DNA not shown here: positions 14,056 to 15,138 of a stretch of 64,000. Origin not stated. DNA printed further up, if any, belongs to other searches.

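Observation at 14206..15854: Translationally coupled pair of flavodiiron-core-like MBL proteins without flavodoxin domains, one half-degenerate and one almost fully degenerate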

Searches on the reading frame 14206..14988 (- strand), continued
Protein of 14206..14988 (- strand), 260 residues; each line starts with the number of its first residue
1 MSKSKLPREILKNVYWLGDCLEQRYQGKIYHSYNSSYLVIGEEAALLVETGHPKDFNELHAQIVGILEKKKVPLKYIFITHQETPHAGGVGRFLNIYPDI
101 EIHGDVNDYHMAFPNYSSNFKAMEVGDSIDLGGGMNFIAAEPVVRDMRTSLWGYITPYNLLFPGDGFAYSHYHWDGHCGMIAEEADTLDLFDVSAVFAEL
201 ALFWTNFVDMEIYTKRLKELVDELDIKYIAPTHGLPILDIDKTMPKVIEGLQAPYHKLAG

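Call 40: search_solved_structures(query=A1, max_evalue=1e-9, show_alignments=5)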
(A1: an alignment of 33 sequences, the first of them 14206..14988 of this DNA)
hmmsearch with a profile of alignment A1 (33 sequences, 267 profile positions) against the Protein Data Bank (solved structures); distinct sequences matched with E-value up to 1e-9: 8.
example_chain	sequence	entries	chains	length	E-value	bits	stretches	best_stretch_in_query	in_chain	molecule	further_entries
2ohh_A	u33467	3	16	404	1.2e-15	60.9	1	8-169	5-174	Type A flavoprotein fprA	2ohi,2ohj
6frm_A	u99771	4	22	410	7.9e-12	48.4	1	10-174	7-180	Coenzyme F420H2 oxidase (FprA) | F420H2 oxidase (FprA)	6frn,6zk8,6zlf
6etb_A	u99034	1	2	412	7.9e-12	48.4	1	11-239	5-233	Anaerobic nitric oxide reductase flavorubredoxin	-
7r2p_A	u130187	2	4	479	9.2e-12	48.2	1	11-239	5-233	Anaerobic nitric oxide reductase flavorubredoxin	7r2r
7r0f_A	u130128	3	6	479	9.3e-12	48.2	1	11-239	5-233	Anaerobic nitric oxide reductase flavorubredoxin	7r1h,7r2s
7r1j_A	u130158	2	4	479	1.1e-11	47.9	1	11-239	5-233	Anaerobic nitric oxide reductase flavorubredoxin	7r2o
4d02_A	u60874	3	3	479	1.2e-11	47.9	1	11-239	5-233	ANAEROBIC NITRIC OXIDE REDUCTASE FLAVORUBREDOXIN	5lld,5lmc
1ycf_A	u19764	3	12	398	1.5e-11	47.5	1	8-235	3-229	Nitric oxide reductase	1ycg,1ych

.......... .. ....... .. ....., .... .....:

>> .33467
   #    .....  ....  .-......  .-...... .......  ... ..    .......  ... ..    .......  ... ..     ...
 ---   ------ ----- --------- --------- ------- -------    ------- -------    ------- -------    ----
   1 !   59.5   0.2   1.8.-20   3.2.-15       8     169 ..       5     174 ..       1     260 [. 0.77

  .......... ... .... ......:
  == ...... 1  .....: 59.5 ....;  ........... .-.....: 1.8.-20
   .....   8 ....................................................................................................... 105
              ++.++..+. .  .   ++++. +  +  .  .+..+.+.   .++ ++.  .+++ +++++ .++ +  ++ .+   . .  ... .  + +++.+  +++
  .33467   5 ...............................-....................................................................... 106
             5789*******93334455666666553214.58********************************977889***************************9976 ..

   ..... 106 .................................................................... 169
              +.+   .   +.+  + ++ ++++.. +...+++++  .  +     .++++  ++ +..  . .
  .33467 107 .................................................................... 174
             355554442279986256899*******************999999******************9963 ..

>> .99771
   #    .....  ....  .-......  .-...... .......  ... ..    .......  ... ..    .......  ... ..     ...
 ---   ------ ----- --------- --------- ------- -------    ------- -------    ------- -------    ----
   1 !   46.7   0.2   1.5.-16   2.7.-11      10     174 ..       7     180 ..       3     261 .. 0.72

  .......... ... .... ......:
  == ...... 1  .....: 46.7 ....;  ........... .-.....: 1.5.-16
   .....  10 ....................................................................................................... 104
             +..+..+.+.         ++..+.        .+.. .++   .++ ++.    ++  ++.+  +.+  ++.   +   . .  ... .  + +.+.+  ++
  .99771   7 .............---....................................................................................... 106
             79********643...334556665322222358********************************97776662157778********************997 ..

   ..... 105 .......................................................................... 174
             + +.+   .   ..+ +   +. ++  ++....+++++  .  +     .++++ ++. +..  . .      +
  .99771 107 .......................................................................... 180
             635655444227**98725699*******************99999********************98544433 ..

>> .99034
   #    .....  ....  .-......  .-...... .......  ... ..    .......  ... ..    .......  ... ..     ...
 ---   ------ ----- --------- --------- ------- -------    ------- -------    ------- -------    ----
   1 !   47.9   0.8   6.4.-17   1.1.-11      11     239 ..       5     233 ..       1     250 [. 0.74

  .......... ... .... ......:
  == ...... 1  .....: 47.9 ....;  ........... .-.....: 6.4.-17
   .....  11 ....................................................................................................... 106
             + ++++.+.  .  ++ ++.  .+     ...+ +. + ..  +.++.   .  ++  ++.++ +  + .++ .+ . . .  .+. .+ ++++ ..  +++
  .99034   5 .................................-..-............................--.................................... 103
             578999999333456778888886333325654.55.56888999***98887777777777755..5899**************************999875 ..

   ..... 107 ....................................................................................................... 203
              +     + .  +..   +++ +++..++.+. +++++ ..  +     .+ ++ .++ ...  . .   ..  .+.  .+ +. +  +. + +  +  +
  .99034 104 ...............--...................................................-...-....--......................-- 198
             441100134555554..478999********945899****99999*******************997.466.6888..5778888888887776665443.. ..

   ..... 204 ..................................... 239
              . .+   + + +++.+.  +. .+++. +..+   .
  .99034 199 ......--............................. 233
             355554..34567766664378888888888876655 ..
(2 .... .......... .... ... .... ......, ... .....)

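Call 41: search_protein_representatives(alignment_id=A1)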
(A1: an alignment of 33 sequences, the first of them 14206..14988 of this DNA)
Query: 33 sequences, 267 profile positions. Proteins with E-value up to 0.001 (for the whole library): 975; up to 1e-10: 328; up to 1e-30: 120. The best 150 are listed.
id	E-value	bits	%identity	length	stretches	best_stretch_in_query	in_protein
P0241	8.2e-120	415.6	-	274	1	6-261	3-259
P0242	1.1e-97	343.1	-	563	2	4-254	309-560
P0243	1.8e-87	309.5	-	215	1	1-167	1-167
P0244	9.9e-87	307.1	-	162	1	94-254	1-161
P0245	7.7e-82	291.1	-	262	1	6-255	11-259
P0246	8.1e-82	291.0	-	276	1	7-256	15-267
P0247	1.5e-81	290.1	-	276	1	5-260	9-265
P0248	3.4e-78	279.1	-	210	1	58-258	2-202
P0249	2.8e-77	276.2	-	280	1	3-255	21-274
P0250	1.0e-74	267.7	-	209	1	4-163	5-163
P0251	1.0e-72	261.2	-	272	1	4-259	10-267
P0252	1.1e-72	261.0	-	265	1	9-258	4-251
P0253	9.2e-70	251.5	-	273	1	8-256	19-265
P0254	1.0e-67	244.8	-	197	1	121-260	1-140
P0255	2.5e-67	243.5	-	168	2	4-120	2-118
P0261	1.6e-58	214.6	-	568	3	3-250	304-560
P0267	6.4e-56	206.1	-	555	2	9-250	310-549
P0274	8.6e-54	199.2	-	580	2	6-252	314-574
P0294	2.7e-47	177.8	-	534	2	5-247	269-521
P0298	1.9e-46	175.1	-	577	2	5-238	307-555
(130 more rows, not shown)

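Call 43: list_cluster_members(proteins=[P0242, P0261, P0267, P0274, P0294, P0298])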
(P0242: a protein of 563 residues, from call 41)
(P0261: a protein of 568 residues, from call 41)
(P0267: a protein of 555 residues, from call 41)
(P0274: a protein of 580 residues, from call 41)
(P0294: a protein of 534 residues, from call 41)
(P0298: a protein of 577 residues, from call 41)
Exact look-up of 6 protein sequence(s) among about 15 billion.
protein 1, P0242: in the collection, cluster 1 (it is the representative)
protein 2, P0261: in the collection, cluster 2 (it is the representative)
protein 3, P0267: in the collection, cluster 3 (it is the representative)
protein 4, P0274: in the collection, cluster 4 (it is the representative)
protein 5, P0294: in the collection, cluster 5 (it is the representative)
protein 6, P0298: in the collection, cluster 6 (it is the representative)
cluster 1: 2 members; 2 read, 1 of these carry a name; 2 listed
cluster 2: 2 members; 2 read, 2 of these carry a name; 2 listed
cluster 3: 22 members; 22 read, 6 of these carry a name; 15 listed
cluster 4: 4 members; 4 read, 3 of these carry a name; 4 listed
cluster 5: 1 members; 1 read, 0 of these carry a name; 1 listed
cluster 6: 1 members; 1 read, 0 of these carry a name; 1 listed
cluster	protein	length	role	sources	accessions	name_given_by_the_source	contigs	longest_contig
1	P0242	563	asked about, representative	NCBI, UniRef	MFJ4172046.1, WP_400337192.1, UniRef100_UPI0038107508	MBL fold metallo-hydrolase [Paenarthrobacter sp. NPDC089714] | MBL fold metallo-hydrolase n=1 Tax=Paenarthrobacter sp. NPDC089714 TaxID=3364377 ...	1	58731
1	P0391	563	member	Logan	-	-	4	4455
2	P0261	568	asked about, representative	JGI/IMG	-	flavorubredoxin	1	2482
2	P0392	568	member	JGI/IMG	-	flavorubredoxin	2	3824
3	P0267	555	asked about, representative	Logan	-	-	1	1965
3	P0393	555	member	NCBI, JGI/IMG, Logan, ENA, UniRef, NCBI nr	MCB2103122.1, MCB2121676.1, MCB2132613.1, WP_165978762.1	MAG: hypothetical protein KDD81_02985 [Rhodobacteraceae bacterium] | flavorubredoxin | hypothetical protein n=2 Tax=Pseudomonadota TaxID=1224 RepID=UPI00140B0EAA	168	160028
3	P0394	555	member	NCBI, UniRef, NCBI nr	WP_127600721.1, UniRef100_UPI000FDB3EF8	MBL fold metallo-hydrolase [Nitratireductor alexandrii] | MBL fold metallo-hydrolase n=1 Tax=Nitratireductor alexandrii TaxID=2448161 ...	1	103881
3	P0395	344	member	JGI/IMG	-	glyoxylase-like metal-dependent hydrolase (beta-lactamase superfamily II)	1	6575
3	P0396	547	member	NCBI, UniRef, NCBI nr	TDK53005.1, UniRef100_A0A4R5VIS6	MBL fold metallo-hydrolase [Antarcticimicrobium luteum] | MBL fold metallo-hydrolase n=1 Tax=Antarcticimicrobium luteum TaxID=2547397 ...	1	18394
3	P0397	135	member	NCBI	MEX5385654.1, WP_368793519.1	hypothetical protein WCE10_21770, partial [Cronobacter muytjensii]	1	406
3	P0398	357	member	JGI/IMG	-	flavorubredoxin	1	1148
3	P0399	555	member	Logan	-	-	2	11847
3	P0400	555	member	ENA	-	-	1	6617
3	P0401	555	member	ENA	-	-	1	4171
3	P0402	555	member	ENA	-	-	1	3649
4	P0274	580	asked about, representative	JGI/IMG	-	flavorubredoxin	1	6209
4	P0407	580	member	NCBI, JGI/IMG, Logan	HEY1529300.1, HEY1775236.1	MAG TPA: MBL fold metallo-hydrolase [Galbitalea sp.] | flavorubredoxin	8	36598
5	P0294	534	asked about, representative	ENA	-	-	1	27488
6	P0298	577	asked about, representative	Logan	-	-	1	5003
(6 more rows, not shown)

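Call 44: find_encoding_contigs(protein=P0393, flank=8000, max_places=4)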
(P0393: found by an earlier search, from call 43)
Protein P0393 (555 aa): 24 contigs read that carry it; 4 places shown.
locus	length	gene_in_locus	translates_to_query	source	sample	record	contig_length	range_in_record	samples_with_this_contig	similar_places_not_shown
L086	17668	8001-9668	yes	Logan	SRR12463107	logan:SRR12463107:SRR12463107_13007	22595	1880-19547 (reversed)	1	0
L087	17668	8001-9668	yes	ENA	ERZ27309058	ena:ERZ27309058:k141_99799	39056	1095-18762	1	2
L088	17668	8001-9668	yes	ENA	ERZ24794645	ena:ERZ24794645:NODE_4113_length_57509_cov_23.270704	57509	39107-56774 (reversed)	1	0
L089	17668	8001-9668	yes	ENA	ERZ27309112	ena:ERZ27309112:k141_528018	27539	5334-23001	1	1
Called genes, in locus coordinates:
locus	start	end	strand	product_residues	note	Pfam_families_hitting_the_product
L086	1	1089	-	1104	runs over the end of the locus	PF28192:Cas13a_endoribonuclease, PF28350:Cas13a_C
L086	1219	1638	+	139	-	PF20432:Xre-like-HTH, PF09722:Xre_MbcA_ParS_C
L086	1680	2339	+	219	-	PF08808:RES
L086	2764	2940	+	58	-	-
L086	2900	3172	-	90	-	PF02515:CoA_transf_3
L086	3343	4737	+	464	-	-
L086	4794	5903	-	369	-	PF03480:DctP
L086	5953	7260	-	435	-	PF06808:DctM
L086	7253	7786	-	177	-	PF04290:DctQ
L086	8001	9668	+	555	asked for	PF00753:Lactamase_B (faint), PF19583:ODP (weak)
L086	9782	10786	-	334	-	PF02515:CoA_transf_3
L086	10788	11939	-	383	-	PF02771:Acyl-CoA_dh_N, PF02770:Acyl-CoA_dh_M, PF00441:Acyl-CoA_dh_1, PF22924:ACOX_C_alpha1 (weak), PF08028:Acyl-CoA_dh_2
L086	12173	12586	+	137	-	PF12172:zf-ChsH2, PF01796:OB_ChsH2_C (weak)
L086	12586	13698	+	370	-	PF22691:Thiolase_C_1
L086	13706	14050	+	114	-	-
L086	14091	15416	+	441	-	PF00355:Rieske, PF19301:LigXa_C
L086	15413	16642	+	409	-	PF02515:CoA_transf_3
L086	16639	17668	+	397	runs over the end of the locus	PF02515:CoA_transf_3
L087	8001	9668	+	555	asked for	PF00753:Lactamase_B (faint), PF19583:ODP (weak)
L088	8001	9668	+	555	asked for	PF00753:Lactamase_B (faint), PF19583:ODP (weak)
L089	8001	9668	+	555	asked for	PF00753:Lactamase_B (faint), PF19583:ODP (weak)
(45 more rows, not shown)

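Call 45: find_encoding_contigs(protein=P0242, flank=8000, max_places=2)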
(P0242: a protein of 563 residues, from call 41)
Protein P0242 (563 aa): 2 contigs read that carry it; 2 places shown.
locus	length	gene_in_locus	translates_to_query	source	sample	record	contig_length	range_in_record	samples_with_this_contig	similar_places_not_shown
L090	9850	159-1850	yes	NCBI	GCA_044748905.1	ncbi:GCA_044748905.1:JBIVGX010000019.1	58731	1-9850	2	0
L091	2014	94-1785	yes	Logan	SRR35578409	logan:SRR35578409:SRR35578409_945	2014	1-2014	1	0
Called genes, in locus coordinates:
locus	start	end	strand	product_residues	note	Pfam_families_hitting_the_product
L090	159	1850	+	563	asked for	PF00753:Lactamase_B (weak)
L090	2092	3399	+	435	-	PF00083:Sugar_tr, PF07690:MFS_1, PF13347:MFS_2 (weak), PF00083:Sugar_tr, PF07690:MFS_1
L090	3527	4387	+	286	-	PF03328:HpcH_HpaI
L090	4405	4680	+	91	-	-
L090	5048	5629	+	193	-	PF00440:TetR_N, PF17926:TetR_C_21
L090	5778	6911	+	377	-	PF02423:OCD_Mu_crystall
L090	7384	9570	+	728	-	PF14742:GDE_N_bis, PF06202:GDE_C (faint), PF22422:MGH1-like_GH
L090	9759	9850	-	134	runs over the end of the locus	-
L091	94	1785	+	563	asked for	PF00753:Lactamase_B (weak)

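Call 50: search_protein_families(library=pfam, proteins=[L028:10823-11569:+, L036:10867-11709:+, L033:10870-11709:+, L045:10829-11575:+, L078:10803-11948:+, L024:8282-9082:+, L036:8283-9029:+, L035:7881-9020:+, L045:7943-9019:+, L028:8312-8932:+], max_evalue=0.0001)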
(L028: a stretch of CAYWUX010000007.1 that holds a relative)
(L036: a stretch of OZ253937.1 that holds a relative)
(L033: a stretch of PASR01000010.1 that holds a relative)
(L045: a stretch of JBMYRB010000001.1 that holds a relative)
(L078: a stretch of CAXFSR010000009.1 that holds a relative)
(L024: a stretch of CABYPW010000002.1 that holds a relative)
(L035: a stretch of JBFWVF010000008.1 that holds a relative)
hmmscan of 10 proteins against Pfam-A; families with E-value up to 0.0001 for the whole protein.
L028:10823-11569:+ (248 aa): 1 family
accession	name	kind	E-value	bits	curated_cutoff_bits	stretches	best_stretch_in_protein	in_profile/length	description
PF01925.25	TauE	-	3.1e-24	86.4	32.6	1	13-241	3-235/237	Sulfite exporter TauE/SafE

L036:10867-11709:+ (280 aa): 1 family
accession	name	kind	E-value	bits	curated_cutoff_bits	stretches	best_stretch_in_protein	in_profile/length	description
PF12146.15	Hydrolase_4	-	4.2e-08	33.2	27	1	23-120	7-107/239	Serine aminopeptidase, S33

L033:10870-11709:+ (279 aa): 2 families
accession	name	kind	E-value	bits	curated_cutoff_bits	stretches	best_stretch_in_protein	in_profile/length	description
PF12146.15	Hydrolase_4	-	5.3e-08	32.9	27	1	33-186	17-182/239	Serine aminopeptidase, S33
PF00561.26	Abhydrolase_1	-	3.2e-06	27.4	25.8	1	32-112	12-92/245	alpha/beta hydrolase fold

L045:10829-11575:+ (248 aa): 0 families

L078:10803-11948:+ (381 aa): 4 families
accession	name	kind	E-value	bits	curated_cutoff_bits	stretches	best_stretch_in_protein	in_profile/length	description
PF00155.27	Aminotran_1_2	-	2.3e-68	231.5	19.7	1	27-373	2-361/361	Aminotransferase class I and II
PF01041.23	DegT_DnrJ_EryC1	-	2.7e-11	43.7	19.8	1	75-200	28-149/360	DegT/DnrJ/EryC1/StrS aminotransferase family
PF00266.25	Aminotran_5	-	2.8e-08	33.6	21.5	1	84-198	56-177/371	Aminotransferase class-V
PF01053.26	Cys_Met_Meta_PP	-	2.6e-07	30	27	1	77-200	58-177/381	Cys/Met metabolism PLP-dependent enzyme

L024:8282-9082:+ (266 aa): 5 families
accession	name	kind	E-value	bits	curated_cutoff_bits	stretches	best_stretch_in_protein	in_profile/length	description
PF00561.26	Abhydrolase_1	-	1.4e-32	113.8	25.8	1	24-252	2-245/245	alpha/beta hydrolase fold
PF12697.13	Abhydrolase_6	-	1.7e-18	68.5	26.3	1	25-255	1-214/217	Alpha/beta hydrolase family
PF12146.15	Hydrolase_4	-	1.9e-16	60.5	27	1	24-246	6-233/239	Serine aminopeptidase, S33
PF08386.16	Abhydrolase_4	-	1.9e-06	28.4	21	1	202-264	30-92/103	TAP-like protein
PF03096.20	Ndr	-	3.9e-05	23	23.3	1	70-219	81-232/283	Ndr family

L036:8283-9029:+ (248 aa): 0 families

L035:7881-9020:+ (379 aa): 2 families
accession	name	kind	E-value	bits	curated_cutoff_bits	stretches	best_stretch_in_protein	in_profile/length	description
PF00392.27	GntR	-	7.6e-18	64.4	27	1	166-226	3-64/64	Bacterial regulatory proteins, gntR family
PF07729.17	FCD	-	8.5e-15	55.7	24.3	1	236-358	1-120/125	FCD domain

L045:7943-9019:+ (358 aa): 3 families
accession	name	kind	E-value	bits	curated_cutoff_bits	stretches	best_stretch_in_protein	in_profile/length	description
PF01408.29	GFO_IDH_MocA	-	2.4e-21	77.1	24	1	10-130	1-120/120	Oxidoreductase family, NAD-binding Rossmann fold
PF02894.22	GFO_IDH_MocA_C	-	6.1e-11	43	22.9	1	143-346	2-218/218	Oxidoreductase family, C-terminal alpha/beta domain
PF22725.1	GFO_IDH_MocA_C3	-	1.5e-09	38.3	27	1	140-262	3-123/124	GFO/IDH/MocA C-terminal domain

L028:8312-8932:+ (206 aa): 1 family
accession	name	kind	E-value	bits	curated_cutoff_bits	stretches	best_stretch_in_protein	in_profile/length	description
PF01810.24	LysE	-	6.2e-28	98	25.6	1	16-200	2-190/193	LysE type translocator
